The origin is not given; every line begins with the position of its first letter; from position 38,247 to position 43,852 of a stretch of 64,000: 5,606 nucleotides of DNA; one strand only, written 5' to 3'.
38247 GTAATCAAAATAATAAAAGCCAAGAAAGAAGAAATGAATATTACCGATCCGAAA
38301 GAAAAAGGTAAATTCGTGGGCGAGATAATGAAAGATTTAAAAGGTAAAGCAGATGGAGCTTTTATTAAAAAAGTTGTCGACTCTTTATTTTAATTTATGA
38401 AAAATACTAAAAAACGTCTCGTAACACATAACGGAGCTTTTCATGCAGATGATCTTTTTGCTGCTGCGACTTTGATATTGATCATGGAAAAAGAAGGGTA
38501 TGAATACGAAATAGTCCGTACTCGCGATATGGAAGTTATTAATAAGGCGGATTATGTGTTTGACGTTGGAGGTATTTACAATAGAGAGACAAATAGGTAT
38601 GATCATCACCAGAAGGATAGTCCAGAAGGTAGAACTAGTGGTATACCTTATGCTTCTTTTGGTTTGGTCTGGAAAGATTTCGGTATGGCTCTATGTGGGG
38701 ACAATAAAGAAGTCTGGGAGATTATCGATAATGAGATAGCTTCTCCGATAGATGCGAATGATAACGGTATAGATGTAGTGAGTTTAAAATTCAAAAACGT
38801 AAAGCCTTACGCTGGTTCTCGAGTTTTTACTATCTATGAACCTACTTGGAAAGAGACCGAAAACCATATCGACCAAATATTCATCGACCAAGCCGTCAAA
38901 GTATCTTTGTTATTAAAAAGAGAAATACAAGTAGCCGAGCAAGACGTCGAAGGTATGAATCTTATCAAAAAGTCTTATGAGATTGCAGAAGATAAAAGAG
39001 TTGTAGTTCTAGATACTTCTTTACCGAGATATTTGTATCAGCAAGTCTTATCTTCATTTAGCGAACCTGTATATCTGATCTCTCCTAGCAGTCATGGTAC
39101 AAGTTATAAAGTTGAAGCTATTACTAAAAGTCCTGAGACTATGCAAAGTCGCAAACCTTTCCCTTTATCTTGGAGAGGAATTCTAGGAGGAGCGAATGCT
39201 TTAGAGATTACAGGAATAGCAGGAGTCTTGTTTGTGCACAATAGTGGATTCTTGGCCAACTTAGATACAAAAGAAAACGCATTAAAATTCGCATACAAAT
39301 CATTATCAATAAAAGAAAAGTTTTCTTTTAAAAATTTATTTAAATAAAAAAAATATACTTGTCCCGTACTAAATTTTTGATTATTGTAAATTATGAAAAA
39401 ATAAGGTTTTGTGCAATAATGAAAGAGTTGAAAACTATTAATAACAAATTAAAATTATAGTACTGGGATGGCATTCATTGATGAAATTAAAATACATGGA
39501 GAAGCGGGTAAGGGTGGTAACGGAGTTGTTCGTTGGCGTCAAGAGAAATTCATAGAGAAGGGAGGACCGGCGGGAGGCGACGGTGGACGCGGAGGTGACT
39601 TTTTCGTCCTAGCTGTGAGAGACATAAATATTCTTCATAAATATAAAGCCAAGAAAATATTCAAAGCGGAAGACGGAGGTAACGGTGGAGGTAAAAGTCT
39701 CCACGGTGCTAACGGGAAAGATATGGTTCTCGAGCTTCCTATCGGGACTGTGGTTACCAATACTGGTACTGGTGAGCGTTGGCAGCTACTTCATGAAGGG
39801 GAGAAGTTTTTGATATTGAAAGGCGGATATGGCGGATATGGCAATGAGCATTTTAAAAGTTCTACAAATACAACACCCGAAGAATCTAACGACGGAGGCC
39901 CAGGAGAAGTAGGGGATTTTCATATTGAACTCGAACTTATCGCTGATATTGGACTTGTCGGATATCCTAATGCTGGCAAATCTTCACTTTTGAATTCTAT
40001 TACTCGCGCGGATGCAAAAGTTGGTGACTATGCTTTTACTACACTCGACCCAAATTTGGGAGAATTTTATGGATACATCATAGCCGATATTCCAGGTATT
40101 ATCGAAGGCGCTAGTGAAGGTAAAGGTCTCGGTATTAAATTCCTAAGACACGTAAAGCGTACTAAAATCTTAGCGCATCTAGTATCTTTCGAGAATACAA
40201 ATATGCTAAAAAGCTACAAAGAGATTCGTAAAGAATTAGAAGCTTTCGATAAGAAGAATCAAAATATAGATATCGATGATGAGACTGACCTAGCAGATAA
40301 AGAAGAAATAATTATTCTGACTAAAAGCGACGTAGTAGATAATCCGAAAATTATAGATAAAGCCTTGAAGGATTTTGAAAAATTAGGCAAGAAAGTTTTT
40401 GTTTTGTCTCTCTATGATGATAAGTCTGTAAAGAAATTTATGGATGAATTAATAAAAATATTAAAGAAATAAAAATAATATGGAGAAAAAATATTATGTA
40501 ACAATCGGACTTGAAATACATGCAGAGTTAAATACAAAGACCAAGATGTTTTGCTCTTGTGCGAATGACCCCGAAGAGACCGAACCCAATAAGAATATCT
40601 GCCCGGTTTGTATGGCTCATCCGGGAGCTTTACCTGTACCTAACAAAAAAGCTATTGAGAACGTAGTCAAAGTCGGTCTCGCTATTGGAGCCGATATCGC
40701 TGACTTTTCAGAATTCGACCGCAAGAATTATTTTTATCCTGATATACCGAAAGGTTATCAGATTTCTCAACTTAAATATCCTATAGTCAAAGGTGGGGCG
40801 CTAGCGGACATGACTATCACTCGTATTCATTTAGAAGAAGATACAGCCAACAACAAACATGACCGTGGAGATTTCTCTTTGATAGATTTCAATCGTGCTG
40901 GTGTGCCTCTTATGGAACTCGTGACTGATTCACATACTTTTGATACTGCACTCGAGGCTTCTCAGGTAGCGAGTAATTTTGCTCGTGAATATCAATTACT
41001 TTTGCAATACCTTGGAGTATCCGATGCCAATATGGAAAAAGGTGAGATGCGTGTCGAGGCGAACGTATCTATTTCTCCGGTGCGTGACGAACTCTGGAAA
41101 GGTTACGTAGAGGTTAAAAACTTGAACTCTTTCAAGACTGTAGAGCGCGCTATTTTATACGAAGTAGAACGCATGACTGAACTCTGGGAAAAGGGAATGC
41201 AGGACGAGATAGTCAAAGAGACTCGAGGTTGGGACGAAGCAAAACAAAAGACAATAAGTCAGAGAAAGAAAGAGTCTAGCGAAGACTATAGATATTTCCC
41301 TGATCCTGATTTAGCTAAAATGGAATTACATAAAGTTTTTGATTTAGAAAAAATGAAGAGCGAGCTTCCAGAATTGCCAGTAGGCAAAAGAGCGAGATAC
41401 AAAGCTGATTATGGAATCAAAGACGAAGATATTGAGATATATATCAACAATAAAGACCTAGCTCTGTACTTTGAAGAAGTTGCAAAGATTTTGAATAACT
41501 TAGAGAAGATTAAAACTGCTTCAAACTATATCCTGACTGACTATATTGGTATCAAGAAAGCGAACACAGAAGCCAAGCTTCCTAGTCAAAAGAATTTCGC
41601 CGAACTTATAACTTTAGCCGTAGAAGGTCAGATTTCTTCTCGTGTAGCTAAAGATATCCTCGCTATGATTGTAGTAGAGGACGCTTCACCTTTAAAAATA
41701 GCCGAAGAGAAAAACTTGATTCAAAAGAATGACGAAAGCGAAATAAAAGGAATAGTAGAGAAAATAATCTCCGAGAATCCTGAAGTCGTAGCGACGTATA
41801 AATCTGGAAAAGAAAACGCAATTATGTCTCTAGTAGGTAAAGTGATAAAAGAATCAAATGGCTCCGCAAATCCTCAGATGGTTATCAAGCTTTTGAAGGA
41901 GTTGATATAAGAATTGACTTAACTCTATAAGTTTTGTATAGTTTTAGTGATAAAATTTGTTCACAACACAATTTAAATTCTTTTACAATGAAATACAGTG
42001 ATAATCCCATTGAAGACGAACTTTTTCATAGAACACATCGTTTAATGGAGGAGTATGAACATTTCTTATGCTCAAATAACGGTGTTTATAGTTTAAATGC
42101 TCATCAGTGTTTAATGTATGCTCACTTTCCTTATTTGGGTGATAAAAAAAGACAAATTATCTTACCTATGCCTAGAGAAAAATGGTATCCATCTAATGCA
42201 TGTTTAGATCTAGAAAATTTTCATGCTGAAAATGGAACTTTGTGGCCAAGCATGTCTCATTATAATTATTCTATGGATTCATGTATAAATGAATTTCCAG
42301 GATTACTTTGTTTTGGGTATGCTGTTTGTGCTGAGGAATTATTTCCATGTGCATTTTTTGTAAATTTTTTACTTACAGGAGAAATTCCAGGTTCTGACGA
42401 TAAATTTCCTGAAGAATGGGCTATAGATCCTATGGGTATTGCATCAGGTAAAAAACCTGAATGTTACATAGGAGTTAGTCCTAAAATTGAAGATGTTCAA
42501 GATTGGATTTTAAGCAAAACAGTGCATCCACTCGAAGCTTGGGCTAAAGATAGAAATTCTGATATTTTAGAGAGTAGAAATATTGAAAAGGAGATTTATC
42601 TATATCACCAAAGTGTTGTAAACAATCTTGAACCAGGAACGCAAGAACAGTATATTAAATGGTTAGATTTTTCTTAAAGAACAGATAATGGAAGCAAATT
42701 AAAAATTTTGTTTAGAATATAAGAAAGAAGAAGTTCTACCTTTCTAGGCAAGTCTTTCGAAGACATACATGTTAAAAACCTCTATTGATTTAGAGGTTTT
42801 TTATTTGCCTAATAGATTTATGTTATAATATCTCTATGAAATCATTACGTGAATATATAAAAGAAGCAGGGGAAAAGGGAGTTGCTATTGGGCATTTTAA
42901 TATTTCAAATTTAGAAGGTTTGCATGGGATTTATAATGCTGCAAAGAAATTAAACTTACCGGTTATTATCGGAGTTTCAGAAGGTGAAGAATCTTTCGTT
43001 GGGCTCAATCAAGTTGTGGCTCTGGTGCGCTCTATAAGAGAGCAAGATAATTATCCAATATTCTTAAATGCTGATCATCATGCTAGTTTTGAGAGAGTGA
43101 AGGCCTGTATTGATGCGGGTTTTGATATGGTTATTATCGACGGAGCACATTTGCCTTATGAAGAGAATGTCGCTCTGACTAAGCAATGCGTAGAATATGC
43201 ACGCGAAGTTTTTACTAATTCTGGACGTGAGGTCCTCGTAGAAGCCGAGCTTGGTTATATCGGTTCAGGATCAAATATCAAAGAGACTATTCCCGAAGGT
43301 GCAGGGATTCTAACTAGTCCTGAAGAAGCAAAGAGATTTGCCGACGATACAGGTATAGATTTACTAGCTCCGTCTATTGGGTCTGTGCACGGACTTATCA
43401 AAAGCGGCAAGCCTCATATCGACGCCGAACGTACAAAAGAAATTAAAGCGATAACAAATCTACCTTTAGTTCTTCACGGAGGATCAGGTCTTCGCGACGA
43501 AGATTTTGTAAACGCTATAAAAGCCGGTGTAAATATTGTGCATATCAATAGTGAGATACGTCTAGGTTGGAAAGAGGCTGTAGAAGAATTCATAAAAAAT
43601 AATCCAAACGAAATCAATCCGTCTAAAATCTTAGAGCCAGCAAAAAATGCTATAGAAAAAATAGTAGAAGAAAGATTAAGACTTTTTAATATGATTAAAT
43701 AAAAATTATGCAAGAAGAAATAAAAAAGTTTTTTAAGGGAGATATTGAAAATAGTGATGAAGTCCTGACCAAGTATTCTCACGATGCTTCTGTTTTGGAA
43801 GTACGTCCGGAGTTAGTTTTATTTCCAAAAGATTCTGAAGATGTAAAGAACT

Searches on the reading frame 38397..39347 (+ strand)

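Call 68: search_protein_families(library=pfam, proteins=[window:38397-39347:+], max_evalue=0.01)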
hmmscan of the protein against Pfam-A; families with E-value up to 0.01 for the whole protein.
window:38397-39347:+ (316 aa): 1 family
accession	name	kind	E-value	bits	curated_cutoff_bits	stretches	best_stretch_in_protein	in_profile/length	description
PF03690.18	MYG1_exonuc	-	3e-56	191.8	22.1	1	8-303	2-318/318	Uncharacterised protein family (UPF0160)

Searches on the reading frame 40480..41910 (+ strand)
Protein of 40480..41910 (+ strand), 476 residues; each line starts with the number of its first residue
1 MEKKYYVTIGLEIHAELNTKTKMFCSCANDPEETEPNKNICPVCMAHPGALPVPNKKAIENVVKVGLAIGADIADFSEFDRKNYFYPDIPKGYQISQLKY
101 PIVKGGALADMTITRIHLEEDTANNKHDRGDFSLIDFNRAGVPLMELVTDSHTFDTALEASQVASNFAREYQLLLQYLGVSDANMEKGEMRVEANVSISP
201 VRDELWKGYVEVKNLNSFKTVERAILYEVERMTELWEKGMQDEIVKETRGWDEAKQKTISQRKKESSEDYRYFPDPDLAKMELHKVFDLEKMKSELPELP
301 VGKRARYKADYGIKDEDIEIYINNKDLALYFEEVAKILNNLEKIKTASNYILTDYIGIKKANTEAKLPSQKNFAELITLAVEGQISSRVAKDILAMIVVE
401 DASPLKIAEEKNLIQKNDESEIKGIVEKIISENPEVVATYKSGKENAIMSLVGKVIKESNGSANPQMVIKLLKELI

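Call 28: search_protein_families(library=pfam, proteins=[window:40480-41910:+], max_evalue=0.0001)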
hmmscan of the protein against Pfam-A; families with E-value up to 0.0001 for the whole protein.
window:40480-41910:+ (476 aa): 2 families
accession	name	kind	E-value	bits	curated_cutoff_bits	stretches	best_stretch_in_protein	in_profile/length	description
PF02934.20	GatB_N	-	1.2e-98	330.1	23.4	1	7-285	1-273/277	GatB/GatE catalytic domain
PF02637.23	GatB_Yqey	-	1.5e-31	109.7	27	1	330-476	2-148/148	GatB domain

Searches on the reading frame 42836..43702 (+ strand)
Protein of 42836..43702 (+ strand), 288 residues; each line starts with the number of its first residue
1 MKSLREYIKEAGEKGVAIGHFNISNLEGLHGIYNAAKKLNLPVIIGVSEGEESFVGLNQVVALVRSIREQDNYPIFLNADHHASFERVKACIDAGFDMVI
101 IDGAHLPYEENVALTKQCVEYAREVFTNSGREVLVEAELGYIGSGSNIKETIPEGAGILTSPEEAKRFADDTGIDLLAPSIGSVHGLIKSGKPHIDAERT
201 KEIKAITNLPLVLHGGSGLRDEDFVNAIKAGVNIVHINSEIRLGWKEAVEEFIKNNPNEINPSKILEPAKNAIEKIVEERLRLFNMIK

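Call 28: search_protein_families(library=pfam, proteins=[window:42836-43702:+], max_evalue=0.0001)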
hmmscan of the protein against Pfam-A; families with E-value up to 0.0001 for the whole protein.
window:42836-43702:+ (288 aa): 1 family
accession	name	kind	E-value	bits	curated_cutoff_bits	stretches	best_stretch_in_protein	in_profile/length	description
PF01116.26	F_bP_aldolase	-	4.7e-77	259.7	25.5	1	3-285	2-273/277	Fructose-bisphosphate aldolase class-II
